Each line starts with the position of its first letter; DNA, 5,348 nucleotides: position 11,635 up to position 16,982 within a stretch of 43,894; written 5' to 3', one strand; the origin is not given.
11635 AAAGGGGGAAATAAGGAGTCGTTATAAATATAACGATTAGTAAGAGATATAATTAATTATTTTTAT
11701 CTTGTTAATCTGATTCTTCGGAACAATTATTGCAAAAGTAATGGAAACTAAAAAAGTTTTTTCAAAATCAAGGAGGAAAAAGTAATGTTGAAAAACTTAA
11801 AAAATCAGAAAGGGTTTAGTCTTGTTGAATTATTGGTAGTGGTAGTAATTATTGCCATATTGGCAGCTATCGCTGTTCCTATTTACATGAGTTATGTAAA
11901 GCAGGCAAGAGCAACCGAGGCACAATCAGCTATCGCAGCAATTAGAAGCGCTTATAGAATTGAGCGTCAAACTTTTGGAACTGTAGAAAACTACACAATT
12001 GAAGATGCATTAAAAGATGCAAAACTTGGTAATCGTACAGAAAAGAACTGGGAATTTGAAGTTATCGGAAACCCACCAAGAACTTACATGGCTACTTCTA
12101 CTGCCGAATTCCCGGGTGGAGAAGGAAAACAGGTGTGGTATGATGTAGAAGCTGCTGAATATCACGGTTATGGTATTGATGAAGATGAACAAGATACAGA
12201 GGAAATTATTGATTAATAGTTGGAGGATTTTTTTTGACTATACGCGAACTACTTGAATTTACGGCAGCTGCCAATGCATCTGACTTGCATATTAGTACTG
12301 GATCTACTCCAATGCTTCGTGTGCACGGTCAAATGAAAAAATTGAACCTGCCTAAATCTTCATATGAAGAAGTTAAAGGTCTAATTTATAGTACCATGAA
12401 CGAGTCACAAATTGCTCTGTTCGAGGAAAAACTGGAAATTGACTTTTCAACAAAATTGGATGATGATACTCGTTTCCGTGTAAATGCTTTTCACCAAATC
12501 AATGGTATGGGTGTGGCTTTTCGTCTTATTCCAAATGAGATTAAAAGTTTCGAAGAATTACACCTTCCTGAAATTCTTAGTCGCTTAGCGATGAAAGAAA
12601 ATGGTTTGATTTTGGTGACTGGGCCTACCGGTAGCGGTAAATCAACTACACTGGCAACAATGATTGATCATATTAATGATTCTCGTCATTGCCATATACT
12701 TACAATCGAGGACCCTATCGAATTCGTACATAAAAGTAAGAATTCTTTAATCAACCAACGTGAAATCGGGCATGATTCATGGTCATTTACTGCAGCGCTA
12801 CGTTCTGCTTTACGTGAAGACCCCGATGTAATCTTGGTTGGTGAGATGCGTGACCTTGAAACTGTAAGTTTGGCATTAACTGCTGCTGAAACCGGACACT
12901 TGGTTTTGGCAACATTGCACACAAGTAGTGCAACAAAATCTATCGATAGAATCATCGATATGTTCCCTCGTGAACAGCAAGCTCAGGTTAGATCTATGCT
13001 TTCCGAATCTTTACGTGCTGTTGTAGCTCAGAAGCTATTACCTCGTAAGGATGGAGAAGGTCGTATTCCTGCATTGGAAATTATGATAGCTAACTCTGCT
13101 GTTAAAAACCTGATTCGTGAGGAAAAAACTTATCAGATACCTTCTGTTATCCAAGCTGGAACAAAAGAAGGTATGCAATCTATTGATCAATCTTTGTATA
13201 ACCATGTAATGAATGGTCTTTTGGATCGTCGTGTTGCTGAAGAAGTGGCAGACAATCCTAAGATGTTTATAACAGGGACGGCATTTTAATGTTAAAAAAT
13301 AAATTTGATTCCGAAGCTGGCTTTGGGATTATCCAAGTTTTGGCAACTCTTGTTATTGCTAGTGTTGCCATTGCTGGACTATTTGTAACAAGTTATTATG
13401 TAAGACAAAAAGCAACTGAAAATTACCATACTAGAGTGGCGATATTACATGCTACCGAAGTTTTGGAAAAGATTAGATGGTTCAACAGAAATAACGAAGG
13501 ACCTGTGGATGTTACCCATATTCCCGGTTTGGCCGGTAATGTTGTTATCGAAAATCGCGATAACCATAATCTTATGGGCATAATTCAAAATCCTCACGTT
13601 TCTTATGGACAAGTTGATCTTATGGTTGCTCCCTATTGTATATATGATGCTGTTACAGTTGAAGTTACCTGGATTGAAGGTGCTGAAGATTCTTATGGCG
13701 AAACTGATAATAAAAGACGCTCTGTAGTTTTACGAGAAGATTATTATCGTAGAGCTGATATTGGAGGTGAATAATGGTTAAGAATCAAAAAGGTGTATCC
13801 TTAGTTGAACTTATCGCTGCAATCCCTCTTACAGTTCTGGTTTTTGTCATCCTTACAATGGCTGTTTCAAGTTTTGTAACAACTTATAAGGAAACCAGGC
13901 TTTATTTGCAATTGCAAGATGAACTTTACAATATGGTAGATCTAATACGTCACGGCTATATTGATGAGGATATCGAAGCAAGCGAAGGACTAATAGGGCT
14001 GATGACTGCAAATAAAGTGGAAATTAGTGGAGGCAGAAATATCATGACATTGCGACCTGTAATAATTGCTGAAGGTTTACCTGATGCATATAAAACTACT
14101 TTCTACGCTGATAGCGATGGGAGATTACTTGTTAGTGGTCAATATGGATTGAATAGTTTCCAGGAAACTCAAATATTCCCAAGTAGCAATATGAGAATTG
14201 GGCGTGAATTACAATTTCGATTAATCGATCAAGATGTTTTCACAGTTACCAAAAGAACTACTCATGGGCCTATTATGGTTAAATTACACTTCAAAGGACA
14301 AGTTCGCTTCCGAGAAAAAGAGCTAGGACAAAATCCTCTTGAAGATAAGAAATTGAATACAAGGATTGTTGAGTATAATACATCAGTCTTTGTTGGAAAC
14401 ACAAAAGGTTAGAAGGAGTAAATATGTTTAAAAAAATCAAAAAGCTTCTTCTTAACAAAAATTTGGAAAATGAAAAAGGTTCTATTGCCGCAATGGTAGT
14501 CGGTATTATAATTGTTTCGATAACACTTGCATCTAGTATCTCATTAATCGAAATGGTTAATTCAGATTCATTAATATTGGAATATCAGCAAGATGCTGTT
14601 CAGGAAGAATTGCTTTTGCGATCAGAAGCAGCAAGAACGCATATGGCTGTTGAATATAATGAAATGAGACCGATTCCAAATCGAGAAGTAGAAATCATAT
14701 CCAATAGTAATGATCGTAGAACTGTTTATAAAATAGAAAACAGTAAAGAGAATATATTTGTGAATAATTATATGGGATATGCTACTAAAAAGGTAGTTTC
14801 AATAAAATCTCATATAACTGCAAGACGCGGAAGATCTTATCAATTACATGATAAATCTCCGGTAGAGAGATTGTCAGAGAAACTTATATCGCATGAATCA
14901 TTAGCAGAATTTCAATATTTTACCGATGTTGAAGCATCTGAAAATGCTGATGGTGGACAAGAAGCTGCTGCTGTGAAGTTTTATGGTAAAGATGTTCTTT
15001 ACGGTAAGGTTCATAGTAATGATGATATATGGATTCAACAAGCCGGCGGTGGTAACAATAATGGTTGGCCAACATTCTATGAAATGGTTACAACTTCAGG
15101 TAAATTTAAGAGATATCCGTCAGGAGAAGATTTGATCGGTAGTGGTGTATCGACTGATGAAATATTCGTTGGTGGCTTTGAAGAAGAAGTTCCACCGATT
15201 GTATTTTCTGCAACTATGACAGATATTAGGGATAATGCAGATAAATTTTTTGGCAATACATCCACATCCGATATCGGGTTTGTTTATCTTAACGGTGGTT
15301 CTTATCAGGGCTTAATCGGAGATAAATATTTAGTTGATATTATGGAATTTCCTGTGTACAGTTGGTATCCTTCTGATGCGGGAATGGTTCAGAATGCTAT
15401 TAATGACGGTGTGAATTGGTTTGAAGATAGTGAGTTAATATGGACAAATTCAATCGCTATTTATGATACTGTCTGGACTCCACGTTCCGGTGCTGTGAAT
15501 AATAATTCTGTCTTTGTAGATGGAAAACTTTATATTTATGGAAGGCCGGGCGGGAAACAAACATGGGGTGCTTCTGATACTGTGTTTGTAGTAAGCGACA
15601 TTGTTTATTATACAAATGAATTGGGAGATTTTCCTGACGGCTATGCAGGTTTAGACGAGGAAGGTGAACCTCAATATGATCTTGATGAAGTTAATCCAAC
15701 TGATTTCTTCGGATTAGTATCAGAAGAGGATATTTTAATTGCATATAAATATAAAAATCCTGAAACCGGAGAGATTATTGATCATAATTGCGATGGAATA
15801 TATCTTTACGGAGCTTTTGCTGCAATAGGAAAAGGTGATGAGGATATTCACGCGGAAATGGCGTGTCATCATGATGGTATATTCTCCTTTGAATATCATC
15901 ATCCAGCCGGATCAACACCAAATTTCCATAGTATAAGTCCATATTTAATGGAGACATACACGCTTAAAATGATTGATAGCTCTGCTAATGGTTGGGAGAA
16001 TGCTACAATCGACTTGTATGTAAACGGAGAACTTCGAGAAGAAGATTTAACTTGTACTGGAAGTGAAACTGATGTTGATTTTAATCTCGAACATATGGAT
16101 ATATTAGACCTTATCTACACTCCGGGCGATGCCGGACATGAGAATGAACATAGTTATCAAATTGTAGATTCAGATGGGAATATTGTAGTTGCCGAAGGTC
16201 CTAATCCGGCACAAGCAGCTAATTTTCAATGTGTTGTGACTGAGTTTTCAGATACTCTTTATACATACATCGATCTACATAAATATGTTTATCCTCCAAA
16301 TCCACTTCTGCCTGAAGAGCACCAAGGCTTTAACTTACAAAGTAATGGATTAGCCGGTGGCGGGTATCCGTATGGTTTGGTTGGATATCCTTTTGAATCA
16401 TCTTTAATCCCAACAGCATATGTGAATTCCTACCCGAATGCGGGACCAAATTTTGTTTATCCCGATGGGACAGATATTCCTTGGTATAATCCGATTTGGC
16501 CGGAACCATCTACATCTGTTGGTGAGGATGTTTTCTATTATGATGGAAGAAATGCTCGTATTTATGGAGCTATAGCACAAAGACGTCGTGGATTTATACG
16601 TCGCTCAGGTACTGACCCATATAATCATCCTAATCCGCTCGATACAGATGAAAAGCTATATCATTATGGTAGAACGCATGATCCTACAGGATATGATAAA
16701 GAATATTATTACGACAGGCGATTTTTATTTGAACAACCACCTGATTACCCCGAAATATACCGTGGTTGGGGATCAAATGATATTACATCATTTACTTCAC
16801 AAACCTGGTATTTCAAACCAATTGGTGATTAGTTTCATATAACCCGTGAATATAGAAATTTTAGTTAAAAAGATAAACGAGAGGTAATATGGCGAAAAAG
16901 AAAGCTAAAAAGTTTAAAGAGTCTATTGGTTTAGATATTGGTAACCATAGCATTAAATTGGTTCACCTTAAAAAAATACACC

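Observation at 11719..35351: A complete type IVa pilus machine is fused into one 17-gene string with T9SS-tailed giant surface proteins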

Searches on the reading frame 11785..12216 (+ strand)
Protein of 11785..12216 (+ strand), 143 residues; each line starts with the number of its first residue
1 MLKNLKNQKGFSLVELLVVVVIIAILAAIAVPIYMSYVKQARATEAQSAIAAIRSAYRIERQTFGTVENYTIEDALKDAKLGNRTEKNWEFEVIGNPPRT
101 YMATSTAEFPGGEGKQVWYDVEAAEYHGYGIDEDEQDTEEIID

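Call 3: search_protein_families(library=pfam, proteins=[window:11785-12216:+], max_evalue=0.01)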
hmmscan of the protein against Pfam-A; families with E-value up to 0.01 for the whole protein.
window:11785-12216:+ (143 aa): 2 families
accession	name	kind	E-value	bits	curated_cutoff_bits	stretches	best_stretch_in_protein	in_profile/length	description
PF07963.17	N_methyl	-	3.1e-10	39.6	21.2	1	6-31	2-27/27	Prokaryotic N-terminal methylation motif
PF16732.10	ComP_DUS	-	0.00052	21.3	27.3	1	32-108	1-75/87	Type IV minor pilin ComP, DNA uptake sequence receptor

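Call 93: search_protein_families(library=ncbifam, proteins=[window:11785-12216:+], max_evalue=0.00001)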
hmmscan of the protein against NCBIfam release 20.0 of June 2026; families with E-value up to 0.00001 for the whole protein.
window:11785-12216:+ (143 aa): 9 families
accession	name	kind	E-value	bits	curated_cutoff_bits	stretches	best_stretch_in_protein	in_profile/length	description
NF007862.0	PRK10574.1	equivalog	1.3e-12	48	138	1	6-57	2-53/145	prepilin peptidase-dependent pilin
TIGR01710.1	typeII_sec_gspG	equivalog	5.5e-12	45.9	88.85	1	9-91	1-84/134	type II secretion system major pseudopilin GspG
NF041775.1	typeIV_PilA_Myxo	equivalog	2.2e-09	37.6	400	1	8-57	10-59/214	type IV pilin protein PilA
TIGR02532.1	IV_pilin_GFxxxE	domain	9.1e-09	34.8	16.3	1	8-31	1-24/24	prepilin-type N-terminal cleavage/methylation domain-containing protein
NF040999.1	pilin_ComGC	equivalog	5e-07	29.8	75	1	8-81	1-77/84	competence type IV pilus major pilin ComGC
TIGR01708.2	typeII_sec_gspH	equivalog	8.5e-07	29.1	80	1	8-50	1-43/169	type II secretion system minor pseudopilin GspH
NF041013.1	T4P_ComGE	equivalog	1.3e-06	28.4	49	1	6-50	1-46/83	competence type IV pilus minor pilin ComGE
NF007800.0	PRK10506.1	equivalog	1.6e-06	28.1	158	1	3-49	3-49/163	prepilin peptidase-dependent protein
TIGR02599.1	TIGR02599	subfamily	9.7e-06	25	256.5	0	10-123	1-106/361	Verru_Chthon cassette protein C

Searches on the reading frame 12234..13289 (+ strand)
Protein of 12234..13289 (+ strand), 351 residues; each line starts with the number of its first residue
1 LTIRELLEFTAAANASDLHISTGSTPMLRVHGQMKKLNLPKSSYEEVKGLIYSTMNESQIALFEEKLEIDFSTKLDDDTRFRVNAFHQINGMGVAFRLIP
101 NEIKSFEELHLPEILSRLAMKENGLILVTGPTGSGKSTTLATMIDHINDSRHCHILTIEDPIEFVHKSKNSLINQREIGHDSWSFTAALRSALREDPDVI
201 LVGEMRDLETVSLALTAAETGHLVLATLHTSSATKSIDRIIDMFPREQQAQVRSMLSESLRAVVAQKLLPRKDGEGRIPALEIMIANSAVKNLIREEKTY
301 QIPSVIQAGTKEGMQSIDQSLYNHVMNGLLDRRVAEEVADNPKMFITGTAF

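Call 3: search_protein_families(library=pfam, proteins=[window:12234-13289:+], max_evalue=0.01)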
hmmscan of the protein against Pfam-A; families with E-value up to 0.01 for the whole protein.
window:12234-13289:+ (351 aa): 21 families
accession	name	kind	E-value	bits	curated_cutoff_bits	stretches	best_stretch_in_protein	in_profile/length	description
PF00437.27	T2SSE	-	1.6e-52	178.9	24.9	1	6-276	15-285/370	Type II/IV secretion system protein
PF13191.12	AAA_16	-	2.3e-05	25.4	32.6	1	113-184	14-90/167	AAA ATPase domain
PF25199.1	nSTAND_NTPase5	-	2.9e-05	24.4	34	1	115-164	33-82/145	Novel STAND NTPase 5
PF13401.12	AAA_22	-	3.7e-05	24.5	27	1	122-208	4-96/130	AAA domain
PF13555.12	AAA_29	-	0.00039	20.6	27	1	118-140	17-39/61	P-loop containing region of AAA domain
PF04851.21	ResIII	-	0.0005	20.5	22.5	1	118-244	19-150/164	Type III restriction enzyme, res subunit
PF13604.12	AAA_30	-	0.00096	19.4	27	0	115-148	10-43/191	AAA domain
PF13173.12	AAA_14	-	0.0011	19.4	27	1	123-170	2-49/129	AAA domain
PF20720.3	nSTAND3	-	0.0015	18.7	27.2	1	120-164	14-60/155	Novel STAND NTPase 3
PF13476.12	AAA_23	-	0.0017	19.4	27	1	103-140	7-36/201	AAA domain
PF24883.2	NPHP3_N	-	0.0019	18.8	24.8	1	121-152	20-51/164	Nephrocystin 3, N-terminal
PF03266.21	NTPase_1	-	0.0022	18.3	23.9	0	126-149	2-25/168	NTPase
PF00265.24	TK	-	0.0026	18.1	20.6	1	125-246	3-129/176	Thymidine kinase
PF01580.24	FtsK_SpoIIIE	-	0.0029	17.5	24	1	124-144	40-60/221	FtsK/SpoIIIE family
PF01935.23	DUF87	-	0.003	18.1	23.2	1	127-157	27-57/220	Helicase HerA, central domain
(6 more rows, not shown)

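Call 93: search_protein_families(library=ncbifam, proteins=[window:12234-13289:+], max_evalue=0.00001)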
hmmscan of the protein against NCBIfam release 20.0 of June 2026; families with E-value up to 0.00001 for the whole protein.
window:12234-13289:+ (351 aa): 17 families
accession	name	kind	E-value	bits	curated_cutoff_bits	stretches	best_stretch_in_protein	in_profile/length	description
TIGR01420.1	pilT_fam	subfamily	1.2e-144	481.8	319.1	1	3-343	2-342/343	PilT/PilU family type 4a pilus ATPase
TIGR02525.1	plasmid_TraJ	equivalog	8.4e-51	173.1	368.3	1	3-339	12-367/372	plasmid transfer ATPase TraJ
TIGR02524.1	dot_icm_DotB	equivalog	2.9e-47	161.6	463.3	1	3-335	6-350/358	Dot/Icm type IV secretion system ATPase DotB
TIGR02533.1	type_II_gspE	equivalog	8e-47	160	630.25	1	6-269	116-379/486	type II secretion system ATPase GspE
TIGR02538.1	type_IV_pilB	equivalog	2.2e-43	148.7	675.65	1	80-269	267-452/564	type IV-A pilus assembly ATPase PilB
NF041000.1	ATPase_ComGA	equivalog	4.1e-43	147.3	300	1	5-270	2-266/267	competence type IV pilus ATPase ComGA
NF007755.0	PRK10436.1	equivalog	7.3e-42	143.6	617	1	3-271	89-357/465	type II secretion system protein GspE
NF053534.1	T4PilAsmATPsTfpB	equivalog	2.4e-39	135.2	850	1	103-244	312-453/584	type IV pilus assembly ATPase TfpB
NF058587.1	archaellum_moto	equivalog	4.7e-20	71.8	550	1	119-240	271-393/527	archaellum flagellar ATPase motor FlaI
TIGR02782.1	TrbB_P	equivalog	7.6e-19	68.1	304.55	1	123-267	136-279/303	P-type conjugative transfer ATPase TrbB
TIGR02788.1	VirB11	equivalog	2.1e-18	66.4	249.95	1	117-264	138-284/308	P-type DNA transfer ATPase VirB11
NF010469.0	PRK13894.1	subfamily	7.1e-15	55.2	508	1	119-264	145-290/320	conjugal transfer ATPase TrbB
TIGR03819.1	heli_sec_ATPase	hypoth_equivalog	2.4e-13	50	373.15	1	113-236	169-293/340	TadA family conjugal transfer-associated ATPase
NF010407.0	PRK13833.1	subfamily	4.8e-12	45.9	499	1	117-266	138-285/323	conjugal transfer protein TrbB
NF053672.1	bindosome_BasE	exception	8.9e-12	44.5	1000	1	126-257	273-405/512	bindosome assembly system ATPase subunit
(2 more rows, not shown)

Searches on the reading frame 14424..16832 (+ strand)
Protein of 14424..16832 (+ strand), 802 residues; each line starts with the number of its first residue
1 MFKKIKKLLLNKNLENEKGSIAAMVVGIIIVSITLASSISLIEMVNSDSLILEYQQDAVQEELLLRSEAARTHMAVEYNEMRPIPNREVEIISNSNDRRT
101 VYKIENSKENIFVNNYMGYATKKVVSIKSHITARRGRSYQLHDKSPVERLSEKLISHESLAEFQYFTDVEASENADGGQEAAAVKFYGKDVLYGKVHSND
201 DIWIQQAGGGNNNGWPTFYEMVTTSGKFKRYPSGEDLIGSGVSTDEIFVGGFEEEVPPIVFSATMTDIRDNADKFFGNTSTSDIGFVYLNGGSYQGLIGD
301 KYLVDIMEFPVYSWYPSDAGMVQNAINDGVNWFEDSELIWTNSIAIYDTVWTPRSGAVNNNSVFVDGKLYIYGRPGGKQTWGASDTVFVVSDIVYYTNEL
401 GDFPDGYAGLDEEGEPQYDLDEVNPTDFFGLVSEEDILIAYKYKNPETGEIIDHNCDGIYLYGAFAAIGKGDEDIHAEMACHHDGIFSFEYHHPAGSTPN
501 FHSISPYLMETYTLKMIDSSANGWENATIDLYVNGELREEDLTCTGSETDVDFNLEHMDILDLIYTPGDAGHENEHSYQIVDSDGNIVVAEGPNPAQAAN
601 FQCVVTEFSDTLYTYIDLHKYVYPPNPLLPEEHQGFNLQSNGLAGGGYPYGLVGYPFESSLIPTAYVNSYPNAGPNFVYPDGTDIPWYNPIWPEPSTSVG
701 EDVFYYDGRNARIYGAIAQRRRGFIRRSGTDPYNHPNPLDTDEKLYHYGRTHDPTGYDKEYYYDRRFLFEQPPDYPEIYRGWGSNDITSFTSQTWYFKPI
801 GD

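Call 3: search_protein_families(library=pfam, proteins=[window:14424-16832:+], max_evalue=0.01)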
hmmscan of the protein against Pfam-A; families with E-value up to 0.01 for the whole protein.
window:14424-16832:+ (802 aa): 0 families

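Call 16: search_protein_families(library=ncbifam, proteins=[window:14424-16832:+], max_evalue=0.01)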
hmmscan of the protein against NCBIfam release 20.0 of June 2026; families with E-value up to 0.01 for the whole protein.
window:14424-16832:+ (802 aa): 0 families

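Call 55: search_solved_structures(query=window:14424-16832:+, max_evalue=1)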
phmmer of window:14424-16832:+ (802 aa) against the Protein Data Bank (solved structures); distinct sequences matched with E-value up to 1: 0.
